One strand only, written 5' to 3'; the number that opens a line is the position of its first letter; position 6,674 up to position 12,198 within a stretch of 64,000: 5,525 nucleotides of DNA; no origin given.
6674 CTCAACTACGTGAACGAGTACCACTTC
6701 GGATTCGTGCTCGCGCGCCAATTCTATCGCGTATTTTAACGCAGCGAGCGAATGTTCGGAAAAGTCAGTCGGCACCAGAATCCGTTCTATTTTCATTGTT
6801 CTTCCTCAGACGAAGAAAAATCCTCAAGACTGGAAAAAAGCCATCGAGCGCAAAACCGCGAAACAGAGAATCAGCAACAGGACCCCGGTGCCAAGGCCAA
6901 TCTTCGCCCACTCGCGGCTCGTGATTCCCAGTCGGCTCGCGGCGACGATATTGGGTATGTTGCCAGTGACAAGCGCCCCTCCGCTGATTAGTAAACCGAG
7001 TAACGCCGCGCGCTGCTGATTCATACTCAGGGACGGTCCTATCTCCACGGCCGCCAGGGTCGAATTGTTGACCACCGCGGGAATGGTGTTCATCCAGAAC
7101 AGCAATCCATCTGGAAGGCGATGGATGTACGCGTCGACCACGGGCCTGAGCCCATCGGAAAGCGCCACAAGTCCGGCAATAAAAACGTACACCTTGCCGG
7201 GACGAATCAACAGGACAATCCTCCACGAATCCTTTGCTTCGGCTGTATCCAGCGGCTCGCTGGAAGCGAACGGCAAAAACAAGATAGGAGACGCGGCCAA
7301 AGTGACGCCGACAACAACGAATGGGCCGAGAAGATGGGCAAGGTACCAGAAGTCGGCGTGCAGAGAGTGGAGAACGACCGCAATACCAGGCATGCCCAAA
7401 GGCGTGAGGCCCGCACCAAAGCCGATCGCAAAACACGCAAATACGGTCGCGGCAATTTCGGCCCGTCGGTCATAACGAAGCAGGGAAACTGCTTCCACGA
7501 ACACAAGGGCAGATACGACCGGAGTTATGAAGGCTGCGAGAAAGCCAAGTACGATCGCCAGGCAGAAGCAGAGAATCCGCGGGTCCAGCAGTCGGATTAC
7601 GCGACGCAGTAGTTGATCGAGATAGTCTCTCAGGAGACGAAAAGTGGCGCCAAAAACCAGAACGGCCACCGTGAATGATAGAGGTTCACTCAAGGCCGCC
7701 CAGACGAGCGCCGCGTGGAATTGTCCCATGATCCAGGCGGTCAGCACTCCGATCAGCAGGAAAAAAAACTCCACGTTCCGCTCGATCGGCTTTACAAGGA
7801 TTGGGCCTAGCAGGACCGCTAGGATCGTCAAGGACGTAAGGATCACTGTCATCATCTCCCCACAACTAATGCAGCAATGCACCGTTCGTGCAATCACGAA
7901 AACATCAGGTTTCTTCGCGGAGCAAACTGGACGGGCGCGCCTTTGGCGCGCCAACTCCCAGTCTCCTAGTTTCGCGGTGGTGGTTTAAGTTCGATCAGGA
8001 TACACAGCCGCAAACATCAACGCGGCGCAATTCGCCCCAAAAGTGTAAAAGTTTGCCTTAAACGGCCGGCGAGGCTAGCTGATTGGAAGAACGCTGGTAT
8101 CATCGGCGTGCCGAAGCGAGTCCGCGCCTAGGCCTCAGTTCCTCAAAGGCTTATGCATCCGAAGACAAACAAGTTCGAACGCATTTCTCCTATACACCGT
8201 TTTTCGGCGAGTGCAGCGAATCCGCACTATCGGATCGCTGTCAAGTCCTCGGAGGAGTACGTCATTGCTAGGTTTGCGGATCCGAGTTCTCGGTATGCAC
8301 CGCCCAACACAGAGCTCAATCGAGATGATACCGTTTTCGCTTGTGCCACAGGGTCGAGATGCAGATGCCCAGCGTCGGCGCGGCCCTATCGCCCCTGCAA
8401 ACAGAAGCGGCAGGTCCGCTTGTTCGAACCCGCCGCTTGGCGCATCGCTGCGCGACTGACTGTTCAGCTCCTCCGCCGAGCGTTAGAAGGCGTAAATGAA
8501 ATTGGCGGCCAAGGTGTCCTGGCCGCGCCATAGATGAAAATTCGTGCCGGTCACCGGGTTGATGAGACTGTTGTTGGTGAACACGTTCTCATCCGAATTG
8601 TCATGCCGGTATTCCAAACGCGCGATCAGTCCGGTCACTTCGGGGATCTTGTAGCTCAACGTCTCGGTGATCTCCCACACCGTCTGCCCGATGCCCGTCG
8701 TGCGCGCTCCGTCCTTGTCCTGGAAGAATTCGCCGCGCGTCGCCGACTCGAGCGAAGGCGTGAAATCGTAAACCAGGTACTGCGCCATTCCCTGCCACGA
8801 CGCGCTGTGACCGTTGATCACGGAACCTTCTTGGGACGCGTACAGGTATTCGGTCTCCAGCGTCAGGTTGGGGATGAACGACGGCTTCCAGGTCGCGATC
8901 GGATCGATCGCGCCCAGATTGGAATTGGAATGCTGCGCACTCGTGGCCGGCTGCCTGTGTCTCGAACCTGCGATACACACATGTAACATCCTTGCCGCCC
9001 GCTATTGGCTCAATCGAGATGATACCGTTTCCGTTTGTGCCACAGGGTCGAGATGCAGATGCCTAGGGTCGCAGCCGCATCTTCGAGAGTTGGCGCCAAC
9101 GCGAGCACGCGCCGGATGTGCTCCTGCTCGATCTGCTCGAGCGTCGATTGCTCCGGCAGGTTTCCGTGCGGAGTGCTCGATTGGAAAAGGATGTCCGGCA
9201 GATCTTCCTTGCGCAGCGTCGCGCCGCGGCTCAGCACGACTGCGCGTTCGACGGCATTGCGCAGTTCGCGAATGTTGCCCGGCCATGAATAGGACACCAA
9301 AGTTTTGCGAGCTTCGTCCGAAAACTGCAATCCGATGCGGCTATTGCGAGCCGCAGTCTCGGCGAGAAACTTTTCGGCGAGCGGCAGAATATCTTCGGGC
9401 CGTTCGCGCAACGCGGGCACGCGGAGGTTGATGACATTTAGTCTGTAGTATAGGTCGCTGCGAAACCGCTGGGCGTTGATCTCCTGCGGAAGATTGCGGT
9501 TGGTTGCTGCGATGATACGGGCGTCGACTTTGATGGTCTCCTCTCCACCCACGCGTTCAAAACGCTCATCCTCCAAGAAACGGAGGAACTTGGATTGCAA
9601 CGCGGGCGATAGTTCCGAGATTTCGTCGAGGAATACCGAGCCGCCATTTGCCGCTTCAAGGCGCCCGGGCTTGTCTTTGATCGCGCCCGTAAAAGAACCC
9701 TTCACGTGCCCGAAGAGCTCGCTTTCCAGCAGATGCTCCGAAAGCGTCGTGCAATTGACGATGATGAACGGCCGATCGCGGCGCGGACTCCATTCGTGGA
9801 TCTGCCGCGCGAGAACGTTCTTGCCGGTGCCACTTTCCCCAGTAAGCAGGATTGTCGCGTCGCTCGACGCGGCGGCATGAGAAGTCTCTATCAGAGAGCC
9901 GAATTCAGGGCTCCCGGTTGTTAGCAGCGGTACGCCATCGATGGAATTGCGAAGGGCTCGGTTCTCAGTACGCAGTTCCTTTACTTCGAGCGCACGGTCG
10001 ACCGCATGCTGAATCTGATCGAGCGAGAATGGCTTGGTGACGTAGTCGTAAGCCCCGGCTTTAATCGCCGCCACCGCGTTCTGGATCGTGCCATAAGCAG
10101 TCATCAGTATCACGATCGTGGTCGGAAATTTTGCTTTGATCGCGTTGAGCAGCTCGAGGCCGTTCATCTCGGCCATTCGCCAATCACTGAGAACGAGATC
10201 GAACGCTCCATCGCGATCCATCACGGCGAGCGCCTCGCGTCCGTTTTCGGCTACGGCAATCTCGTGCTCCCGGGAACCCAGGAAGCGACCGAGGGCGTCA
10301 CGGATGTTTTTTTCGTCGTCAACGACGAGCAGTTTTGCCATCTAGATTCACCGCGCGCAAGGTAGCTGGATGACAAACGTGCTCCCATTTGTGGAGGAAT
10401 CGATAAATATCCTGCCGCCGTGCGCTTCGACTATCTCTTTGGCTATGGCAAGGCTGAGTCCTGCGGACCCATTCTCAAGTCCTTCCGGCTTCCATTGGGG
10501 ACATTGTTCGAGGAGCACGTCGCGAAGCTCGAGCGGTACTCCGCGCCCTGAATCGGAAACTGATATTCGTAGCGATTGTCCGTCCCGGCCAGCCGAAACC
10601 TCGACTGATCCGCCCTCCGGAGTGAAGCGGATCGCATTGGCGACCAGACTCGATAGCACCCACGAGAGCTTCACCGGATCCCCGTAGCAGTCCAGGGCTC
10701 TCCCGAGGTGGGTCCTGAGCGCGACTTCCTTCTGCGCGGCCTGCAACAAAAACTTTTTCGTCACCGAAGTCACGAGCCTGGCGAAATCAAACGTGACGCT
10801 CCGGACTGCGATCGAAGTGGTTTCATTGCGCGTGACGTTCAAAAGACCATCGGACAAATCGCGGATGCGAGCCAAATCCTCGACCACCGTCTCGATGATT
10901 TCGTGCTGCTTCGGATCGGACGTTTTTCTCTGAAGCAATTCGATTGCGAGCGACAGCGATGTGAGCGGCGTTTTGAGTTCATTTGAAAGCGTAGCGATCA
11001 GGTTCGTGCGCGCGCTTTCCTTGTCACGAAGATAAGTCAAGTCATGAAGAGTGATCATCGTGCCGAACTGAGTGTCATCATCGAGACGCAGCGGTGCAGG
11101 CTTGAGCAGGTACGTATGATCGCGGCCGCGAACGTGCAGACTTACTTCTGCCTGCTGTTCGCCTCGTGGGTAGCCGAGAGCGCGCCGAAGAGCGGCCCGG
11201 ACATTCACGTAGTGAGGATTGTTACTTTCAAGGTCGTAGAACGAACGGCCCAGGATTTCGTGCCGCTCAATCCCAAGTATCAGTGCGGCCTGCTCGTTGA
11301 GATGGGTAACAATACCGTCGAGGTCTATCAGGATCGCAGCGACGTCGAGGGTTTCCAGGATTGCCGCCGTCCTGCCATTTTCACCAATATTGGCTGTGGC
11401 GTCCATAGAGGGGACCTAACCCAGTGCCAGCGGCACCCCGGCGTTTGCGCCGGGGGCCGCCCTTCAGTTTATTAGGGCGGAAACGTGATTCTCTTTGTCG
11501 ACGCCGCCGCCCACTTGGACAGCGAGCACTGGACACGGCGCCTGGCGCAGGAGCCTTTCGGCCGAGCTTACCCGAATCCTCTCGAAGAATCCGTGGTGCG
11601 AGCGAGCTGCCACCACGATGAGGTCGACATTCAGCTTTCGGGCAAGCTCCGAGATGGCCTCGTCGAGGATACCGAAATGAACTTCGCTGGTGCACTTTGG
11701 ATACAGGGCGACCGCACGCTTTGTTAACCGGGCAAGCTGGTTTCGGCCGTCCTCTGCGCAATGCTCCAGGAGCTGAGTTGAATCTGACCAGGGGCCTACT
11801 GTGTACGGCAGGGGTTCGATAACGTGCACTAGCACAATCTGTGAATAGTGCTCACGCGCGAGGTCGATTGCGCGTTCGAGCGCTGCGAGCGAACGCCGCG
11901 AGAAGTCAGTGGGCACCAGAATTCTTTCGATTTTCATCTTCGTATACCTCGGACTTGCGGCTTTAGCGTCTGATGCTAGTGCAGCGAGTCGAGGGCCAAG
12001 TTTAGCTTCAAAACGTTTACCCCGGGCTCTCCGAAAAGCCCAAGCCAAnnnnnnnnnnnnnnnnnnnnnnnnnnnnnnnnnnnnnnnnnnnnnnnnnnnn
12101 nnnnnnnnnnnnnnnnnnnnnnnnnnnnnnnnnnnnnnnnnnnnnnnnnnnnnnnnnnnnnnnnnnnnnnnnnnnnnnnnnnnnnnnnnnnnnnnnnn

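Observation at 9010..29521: Kdp island wired to sigma54 instead of KdpD/KdpE: two tandem kdp operons plus an unusual regulator set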

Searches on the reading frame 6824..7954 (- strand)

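Call 24: search_protein_families(library=pfam, proteins=[window:6824-7954:-], max_evalue=0.001)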
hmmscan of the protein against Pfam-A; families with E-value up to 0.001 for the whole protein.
window:6824-7954:- (376 aa): 1 family
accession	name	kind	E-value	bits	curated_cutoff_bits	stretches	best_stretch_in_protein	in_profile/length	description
PF07854.18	DUF1646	-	1.2e-78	265.4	21.4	1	42-368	6-344/347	Protein of unknown function (DUF1646)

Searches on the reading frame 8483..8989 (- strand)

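Call 24: search_protein_families(library=pfam, proteins=[window:8483-8989:-], max_evalue=0.001)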
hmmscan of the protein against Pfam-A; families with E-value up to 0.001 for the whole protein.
window:8483-8989:- (168 aa): 1 family
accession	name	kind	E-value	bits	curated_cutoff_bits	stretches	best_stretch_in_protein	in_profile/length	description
PF07642.17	BBP2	-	1e-21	78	26.2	1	17-168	200-339/339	Putative beta-barrel porin-2, OmpL-like. bbp2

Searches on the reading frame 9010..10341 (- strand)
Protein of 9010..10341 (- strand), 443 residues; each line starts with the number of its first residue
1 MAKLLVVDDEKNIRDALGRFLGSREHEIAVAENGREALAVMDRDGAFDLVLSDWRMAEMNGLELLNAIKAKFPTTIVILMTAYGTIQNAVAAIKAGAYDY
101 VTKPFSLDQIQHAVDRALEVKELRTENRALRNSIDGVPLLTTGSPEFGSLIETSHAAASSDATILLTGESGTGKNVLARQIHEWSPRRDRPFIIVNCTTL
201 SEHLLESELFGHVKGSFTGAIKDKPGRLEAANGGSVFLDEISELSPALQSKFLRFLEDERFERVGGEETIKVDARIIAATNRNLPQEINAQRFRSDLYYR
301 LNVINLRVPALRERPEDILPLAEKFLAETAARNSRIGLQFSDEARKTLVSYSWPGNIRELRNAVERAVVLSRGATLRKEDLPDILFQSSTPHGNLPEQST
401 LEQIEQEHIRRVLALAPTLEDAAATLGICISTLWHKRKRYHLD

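Call 4: search_protein_families(library=pfam, proteins=[window:9010-10341:-], max_evalue=0.01)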
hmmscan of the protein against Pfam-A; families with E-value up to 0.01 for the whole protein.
window:9010-10341:- (443 aa): 13 families
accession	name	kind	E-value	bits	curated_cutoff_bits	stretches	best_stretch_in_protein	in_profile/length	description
PF00158.32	Sigma54_activat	-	6.8e-66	221.5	20.2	1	143-306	4-167/168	Sigma-54 interaction domain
PF00072.30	Response_reg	-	3.7e-29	101.6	30.2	1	5-114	2-110/111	Response regulator receiver domain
PF25601.1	AAA_lid_14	-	3.9e-24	84.7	27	1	312-392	1-81/87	AAA+ ATPase lid domain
PF14532.12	Sigma54_activ_2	-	2.5e-16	60.6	25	1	155-311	15-138/138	Sigma-54 interaction domain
PF07728.20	AAA_5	-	2.1e-11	44.4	22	1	164-284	2-125/139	AAA domain (dynein-related subfamily)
PF07724.20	AAA_2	-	5e-08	33.6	27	1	162-291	4-134/166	AAA domain (Cdc48 subfamily)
PF00004.35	AAA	-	9.8e-07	29.7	21.2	1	164-293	1-123/131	ATPase family associated with various cellular activities (AAA)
PF13401.12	AAA_22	-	3e-06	28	27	1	161-201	5-45/130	AAA domain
PF01078.27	Mg_chelatase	-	4.8e-06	26.6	20.3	1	157-281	18-157/207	Magnesium chelatase, subunit ChlI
PF02954.25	HTH_8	-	2.4e-05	24.4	22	1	400-440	1-42/42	Bacterial regulatory protein, Fis family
PF20030.5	bpMoxR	-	0.00013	21.6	27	1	156-294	26-157/205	MoxR domain in the MoxR-vWA-beta-propeller ternary systems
PF13191.12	AAA_16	-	0.0012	19.9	32.6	1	162-250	25-114/167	AAA ATPase domain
PF00493.29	MCM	-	0.0028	17.2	23.3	1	157-282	53-173/224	MCM P-loop domain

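Call 9: find_related_loci(query=window:9010-10341:-, collection=genome_contigs, flank=10000)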
Query window:9010-10341:- (443 aa) in genome_contigs; peptide patterns used: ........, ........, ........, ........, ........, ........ (x = any residue, [..] = any of these).
206 stretches matched a pattern; 50 encode a relative of the query (tblastn E <= 1e-3); 49 distinct loci.
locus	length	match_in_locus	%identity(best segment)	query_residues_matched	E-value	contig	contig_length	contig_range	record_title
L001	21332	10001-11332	93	1-443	0e+0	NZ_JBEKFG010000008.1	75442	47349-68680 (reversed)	MAG: Candidatus Binatus sp. isolate SPRUCE 224 SPRUCE_224_8, whole genome shotgun sequence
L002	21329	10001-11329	93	1-443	0e+0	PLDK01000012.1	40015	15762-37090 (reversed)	MAG: Deltaproteobacteria bacterium isolate palsa_1114 73.20111000_P2D.7_contig_1752, whole genome shotgun sequence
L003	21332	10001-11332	91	1-443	0e+0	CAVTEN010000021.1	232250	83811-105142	MAG: uncultured delta proteobacterium isolate MFD00964.bin.2.270 genome assembly, contig: contig_29804, whole genome sho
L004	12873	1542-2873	90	1-443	0e+0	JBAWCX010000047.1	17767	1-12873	MAG: Candidatus Binatus sp. isolate MFD09556_ilm_asm_bin15 k127_106327, whole genome shotgun sequence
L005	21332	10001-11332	92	1-443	0e+0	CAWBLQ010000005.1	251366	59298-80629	MAG: Candidatus Binataceae bacterium isolate MFD02248.bin.1.59 genome assembly, contig: contig_25067, whole genome shotg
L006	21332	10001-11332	90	1-443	0e+0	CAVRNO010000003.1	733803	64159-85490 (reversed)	MAG: Candidatus Binataceae bacterium isolate MFD03726.bin.1.6 genome assembly, contig: contig_31047, whole genome shotgu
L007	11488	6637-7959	90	1-440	0e+0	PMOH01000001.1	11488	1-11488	MAG: Deltaproteobacteria bacterium isolate palsa_1089 73.20110600_P1M.15_contig_2101, whole genome shotgun sequence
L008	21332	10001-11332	89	1-443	0e+0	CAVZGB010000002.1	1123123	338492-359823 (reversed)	MAG: uncultured delta proteobacterium isolate MFD05521.bin.1.220 genome assembly, contig: contig_13144, whole genome sho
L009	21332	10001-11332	89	1-443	0e+0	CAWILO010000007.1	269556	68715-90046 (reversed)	MAG: uncultured delta proteobacterium isolate MFD03346.bin.1.66 genome assembly, contig: contig_19561, whole genome shot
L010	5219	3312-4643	80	1-443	0e+0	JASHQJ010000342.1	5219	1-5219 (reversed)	MAG: Candidatus Binataceae bacterium isolate JOPF072 JOPF_AWAY_contig_929097, whole genome shotgun sequence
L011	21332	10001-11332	90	1-443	0e+0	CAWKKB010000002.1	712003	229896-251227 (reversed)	MAG: uncultured delta proteobacterium isolate MFD00731.bin.2.133 genome assembly, contig: contig_2947, whole genome shot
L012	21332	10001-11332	76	1-443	0e+0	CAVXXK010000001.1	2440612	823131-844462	MAG: uncultured delta proteobacterium isolate MFD03044.bin.1.149 genome assembly, contig: contig_14823, whole genome sho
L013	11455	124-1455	77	1-443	0e+0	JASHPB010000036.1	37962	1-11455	MAG: Candidatus Binataceae bacterium isolate JOPF038 JOPF_NEAR_contig_108771, whole genome shotgun sequence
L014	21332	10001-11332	87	1-443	0e+0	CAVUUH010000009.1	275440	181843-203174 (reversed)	MAG: uncultured delta proteobacterium isolate MFD00964.bin.2.3 genome assembly, contig: contig_118268, whole genome shot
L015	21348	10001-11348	89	1-443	0e+0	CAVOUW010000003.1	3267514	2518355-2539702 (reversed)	MAG: uncultured delta proteobacterium isolate MFD10064.bin.1.24 genome assembly, contig: contig_9770, whole genome shotg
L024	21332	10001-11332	63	1-443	0e+0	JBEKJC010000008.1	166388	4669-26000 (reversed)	MAG: Candidatus Binataceae bacterium isolate SPRUCE 314 SPRUCE_314_8, whole genome shotgun sequence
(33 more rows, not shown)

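Call 29: search_protein_families(library=pfam, proteins=[L024:6509-7057:+, L024:7054-8214:+, L024:8211-10016:+, L024:11363-12751:+], max_evalue=1)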
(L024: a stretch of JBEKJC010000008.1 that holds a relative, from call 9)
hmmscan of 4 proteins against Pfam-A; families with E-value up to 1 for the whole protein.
L024:6509-7057:+ (182 aa): 0 families

L024:7054-8214:+ (386 aa): 4 families
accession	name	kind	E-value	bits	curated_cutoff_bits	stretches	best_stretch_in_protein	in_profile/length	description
PF02702.23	KdpD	-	2.5e-93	311.8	26.1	1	21-227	2-208/210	Osmosensitive K+ channel His kinase sensor domain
PF00582.32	Usp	-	7.2e-06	27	24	1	252-369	4-133/141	Universal stress protein family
PF04055.27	Radical_SAM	-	0.00011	22.9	29.5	1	239-319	66-143/166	Radical SAM superfamily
PF13191.12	AAA_16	-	0.2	12.6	32.6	0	13-55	13-52/167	AAA ATPase domain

L024:8211-10016:+ (601 aa): 13 families
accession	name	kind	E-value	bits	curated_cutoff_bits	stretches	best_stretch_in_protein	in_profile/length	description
PF02518.31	HATPase_c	-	1.6e-27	96.5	26.4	1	484-593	2-110/111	Histidine kinase-, DNA gyrase B-, and HSP90-like ATPase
PF00512.31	HisKA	-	2.5e-17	63.1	26.9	1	370-434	1-64/66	His Kinase A (phospho-acceptor) domain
PF08448.16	PAS_4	-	1.4e-12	48.2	23.1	1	255-364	1-108/110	PAS fold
PF00989.32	PAS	-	1.1e-10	41.9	22.6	1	251-361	3-113/113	PAS fold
PF13188.13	PAS_8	-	8.9e-07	29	21.8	1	251-307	3-60/65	PAS domain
PF13426.13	PAS_9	-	1e-06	29.4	27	1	260-362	2-102/103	PAS domain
PF13596.12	PAS_10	-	1.8e-05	25.8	22.1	1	253-362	3-106/106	PAS domain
PF00672.30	HAMP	-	0.00011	22.9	25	1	184-235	2-53/53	HAMP domain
PF13581.12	HATPase_c_2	-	0.00027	21.4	27.4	1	492-569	40-111/127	Histidine kinase-like ATPase domain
PF24820.1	Diguanyl_cycl_sensor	-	0.043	14.2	28.1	1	255-326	2-77/109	Diguanylate cyclase-like sensor domain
PF20859.2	RHA1_ro05818_N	-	0.1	13.1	27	1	209-235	25-51/58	Hypothetical protein RHA1_ro05818, N-terminal helical domain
PF13317.11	DUF4088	-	0.1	12.5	23.8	1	371-433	125-183/227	Protein of unknown function (DUF4088)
PF05227.19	CHASE3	-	0.28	11.5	28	0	393-451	55-116/138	CHASE3 domain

L024:11363-12751:+ (462 aa): 0 families

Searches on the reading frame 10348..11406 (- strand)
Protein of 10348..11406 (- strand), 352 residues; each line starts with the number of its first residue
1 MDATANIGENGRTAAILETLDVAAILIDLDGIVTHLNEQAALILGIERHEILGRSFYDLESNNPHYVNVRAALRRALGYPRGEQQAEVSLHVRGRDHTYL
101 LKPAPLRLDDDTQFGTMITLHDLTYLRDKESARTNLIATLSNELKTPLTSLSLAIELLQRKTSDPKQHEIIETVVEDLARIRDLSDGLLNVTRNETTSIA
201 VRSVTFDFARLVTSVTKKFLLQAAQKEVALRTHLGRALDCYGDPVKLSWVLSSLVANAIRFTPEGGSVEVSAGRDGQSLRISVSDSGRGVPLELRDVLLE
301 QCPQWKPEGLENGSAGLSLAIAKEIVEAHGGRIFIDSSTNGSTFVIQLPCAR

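Call 4: search_protein_families(library=pfam, proteins=[window:10348-11406:-], max_evalue=0.01)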
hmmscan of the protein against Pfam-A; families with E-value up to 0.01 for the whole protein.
window:10348-11406:- (352 aa): 9 families
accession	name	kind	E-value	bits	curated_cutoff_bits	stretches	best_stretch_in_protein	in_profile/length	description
PF02518.31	HATPase_c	-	3.2e-20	73.1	26.4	1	242-350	1-109/111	Histidine kinase-, DNA gyrase B-, and HSP90-like ATPase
PF00989.32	PAS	-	4.5e-12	46.4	22.6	1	13-122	3-112/113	PAS fold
PF00512.31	HisKA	-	5.4e-12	46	26.9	1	132-196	1-65/66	His Kinase A (phospho-acceptor) domain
PF08448.16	PAS_4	-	1.9e-11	44.6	23.1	1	17-126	1-108/110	PAS fold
PF13426.13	PAS_9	-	1.8e-07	31.8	27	1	24-124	4-102/103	PAS domain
PF13188.13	PAS_8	-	0.00012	22.3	21.8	1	12-67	2-55/65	PAS domain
PF13596.12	PAS_10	-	0.0003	21.9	22.1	1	15-124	3-106/106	PAS domain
PF13581.12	HATPase_c_2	-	0.0029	18.1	27.4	1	254-327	39-110/127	Histidine kinase-like ATPase domain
PF24820.1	Diguanyl_cycl_sensor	-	0.0041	17.5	28.1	0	17-66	2-53/109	Diguanylate cyclase-like sensor domain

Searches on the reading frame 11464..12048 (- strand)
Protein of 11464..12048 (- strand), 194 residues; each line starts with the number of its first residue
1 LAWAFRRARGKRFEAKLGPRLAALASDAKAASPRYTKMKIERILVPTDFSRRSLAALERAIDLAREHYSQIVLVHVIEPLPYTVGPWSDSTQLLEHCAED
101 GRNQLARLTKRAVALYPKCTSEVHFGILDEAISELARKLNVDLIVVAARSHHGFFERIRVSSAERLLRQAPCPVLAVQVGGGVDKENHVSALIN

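Call 4: search_protein_families(library=pfam, proteins=[window:11464-12048:-], max_evalue=0.01)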
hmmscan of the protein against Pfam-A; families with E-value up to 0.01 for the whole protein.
window:11464-12048:- (194 aa): 1 family
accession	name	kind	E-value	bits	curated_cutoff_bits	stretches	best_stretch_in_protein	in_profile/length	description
PF00582.32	Usp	-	5.6e-29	101.9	24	1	40-177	2-140/141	Universal stress protein family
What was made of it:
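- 11464..11937 (-): UspA-family protein (usp1), 38 nt after kdpC2. Pfam call 4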
